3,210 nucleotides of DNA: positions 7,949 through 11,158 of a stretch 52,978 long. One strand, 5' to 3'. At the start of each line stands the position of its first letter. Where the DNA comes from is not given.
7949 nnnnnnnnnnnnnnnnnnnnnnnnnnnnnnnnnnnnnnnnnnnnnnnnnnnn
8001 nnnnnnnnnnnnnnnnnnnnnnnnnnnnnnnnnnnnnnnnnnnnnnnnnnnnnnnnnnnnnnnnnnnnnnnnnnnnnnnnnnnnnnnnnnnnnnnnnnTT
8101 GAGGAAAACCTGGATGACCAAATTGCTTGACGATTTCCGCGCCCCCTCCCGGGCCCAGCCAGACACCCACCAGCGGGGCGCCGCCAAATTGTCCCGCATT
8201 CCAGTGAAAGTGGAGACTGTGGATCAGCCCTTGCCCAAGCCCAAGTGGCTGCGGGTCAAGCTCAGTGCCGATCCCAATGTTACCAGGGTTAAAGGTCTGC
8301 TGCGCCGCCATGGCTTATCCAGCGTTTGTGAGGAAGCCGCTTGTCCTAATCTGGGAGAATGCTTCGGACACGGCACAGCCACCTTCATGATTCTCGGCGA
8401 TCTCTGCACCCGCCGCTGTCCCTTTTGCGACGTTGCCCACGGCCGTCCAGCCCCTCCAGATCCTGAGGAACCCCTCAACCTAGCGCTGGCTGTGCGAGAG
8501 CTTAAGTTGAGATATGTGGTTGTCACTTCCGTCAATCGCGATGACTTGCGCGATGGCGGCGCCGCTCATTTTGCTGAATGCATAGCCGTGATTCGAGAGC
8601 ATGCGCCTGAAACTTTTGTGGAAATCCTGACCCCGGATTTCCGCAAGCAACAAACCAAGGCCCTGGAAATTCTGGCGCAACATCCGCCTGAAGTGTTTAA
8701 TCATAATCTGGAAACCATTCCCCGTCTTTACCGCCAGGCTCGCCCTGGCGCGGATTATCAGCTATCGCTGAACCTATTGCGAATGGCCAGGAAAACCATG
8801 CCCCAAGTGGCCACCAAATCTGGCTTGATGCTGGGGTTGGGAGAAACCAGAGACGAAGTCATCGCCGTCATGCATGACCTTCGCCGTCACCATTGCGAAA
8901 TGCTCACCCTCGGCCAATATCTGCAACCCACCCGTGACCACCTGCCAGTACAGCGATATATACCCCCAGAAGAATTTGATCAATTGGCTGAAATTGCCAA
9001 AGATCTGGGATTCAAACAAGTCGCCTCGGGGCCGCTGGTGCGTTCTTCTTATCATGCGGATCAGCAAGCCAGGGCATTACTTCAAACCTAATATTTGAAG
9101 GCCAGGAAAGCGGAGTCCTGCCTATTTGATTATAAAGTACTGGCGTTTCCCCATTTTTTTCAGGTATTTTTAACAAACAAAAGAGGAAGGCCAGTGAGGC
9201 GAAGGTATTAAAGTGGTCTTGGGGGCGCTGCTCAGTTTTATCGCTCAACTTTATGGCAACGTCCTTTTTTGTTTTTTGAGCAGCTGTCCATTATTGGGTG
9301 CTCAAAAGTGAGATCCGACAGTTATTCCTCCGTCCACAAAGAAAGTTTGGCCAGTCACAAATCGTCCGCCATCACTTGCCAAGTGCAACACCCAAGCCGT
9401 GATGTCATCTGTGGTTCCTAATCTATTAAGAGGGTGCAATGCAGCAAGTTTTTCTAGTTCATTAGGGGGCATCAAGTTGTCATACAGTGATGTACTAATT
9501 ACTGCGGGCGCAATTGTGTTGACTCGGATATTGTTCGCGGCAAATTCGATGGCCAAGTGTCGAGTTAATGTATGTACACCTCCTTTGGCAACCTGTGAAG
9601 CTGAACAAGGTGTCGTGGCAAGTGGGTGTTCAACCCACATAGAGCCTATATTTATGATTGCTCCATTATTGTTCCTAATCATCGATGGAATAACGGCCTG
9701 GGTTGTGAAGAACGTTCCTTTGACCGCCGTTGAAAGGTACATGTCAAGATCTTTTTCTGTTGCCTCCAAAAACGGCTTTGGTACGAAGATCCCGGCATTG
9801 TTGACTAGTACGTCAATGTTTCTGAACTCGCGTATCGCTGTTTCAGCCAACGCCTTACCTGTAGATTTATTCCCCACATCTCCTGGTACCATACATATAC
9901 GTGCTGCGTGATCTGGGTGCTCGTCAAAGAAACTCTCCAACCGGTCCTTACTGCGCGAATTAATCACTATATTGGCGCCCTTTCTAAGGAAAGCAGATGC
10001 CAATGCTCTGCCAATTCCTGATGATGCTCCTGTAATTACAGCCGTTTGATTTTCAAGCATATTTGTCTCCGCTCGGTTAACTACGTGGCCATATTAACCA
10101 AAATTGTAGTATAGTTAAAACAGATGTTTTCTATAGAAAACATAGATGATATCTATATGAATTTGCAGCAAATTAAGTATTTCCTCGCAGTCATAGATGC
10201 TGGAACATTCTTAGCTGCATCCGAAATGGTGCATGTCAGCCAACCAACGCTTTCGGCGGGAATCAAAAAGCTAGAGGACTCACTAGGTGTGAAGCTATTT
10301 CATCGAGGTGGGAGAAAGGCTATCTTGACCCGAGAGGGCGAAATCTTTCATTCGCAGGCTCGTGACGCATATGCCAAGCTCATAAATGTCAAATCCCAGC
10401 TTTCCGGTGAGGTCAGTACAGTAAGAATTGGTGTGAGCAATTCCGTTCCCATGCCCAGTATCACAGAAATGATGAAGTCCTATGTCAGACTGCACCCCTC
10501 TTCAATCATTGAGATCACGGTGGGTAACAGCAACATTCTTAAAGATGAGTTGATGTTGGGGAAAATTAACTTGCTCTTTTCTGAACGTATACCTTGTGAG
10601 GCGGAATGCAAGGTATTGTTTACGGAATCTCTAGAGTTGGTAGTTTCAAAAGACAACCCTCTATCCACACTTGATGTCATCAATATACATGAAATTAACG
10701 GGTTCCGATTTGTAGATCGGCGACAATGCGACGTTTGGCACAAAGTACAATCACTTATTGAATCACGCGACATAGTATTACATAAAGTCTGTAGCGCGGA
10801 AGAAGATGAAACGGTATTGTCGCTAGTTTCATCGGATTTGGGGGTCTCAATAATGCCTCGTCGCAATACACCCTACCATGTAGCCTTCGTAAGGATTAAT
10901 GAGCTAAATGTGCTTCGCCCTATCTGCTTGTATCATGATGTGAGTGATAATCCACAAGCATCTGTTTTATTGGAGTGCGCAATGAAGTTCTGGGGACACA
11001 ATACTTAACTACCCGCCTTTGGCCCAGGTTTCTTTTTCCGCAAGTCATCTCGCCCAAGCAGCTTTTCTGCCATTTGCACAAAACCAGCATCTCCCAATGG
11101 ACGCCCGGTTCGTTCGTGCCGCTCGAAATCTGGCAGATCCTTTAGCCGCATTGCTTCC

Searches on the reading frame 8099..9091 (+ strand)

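Call 10: search_protein_families(library=pfam, proteins=[window:8099-9091:+], max_evalue=0.01)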
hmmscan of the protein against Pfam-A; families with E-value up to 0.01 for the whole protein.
window:8099-9091:+ (330 aa): 2 families
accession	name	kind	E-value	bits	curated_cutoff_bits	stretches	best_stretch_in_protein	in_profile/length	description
PF04055.27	Radical_SAM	-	3.9e-23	82.9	29.5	1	98-261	2-166/166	Radical SAM superfamily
PF16881.10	LIAS_N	-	0.0009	20.1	27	1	45-82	59-96/96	N-terminal domain of lipoyl synthase of Radical_SAM family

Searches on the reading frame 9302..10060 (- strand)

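Call 10: search_protein_families(library=pfam, proteins=[window:9302-10060:-], max_evalue=0.01)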
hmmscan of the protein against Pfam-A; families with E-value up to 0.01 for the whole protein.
window:9302-10060:- (252 aa): 5 families
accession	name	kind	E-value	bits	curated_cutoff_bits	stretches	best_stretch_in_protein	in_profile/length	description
PF13561.12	adh_short_C2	-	3.5e-54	184.3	27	1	11-247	1-236/236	Enoyl-(Acyl carrier protein) reductase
PF00106.31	adh_short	-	1.8e-47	161.8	26.6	1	5-196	1-190/195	short chain dehydrogenase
PF23441.1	SDR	-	4.4e-13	49.7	27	1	2-246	5-255/258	SDR-like rossmann domain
PF08659.16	KR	-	1e-11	45.6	22.6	1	6-121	2-121/180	KR domain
PF03807.23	F420_oxidored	-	0.0014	19.6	21.6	1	16-47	10-43/94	NADP oxidoreductase coenzyme F420-dependent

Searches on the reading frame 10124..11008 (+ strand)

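Call 10: search_protein_families(library=pfam, proteins=[window:10124-11008:+], max_evalue=0.01)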
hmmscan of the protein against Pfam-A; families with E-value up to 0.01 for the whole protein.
window:10124-11008:+ (294 aa): 2 families
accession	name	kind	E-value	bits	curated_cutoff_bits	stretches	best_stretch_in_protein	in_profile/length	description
PF00126.33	HTH_1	-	1.1e-19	70.5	26.6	1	14-73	1-60/60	Bacterial regulatory helix-turn-helix protein, lysR family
PF03466.25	LysR_substrate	-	1.4e-17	64.3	28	1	96-284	4-202/209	LysR substrate binding domain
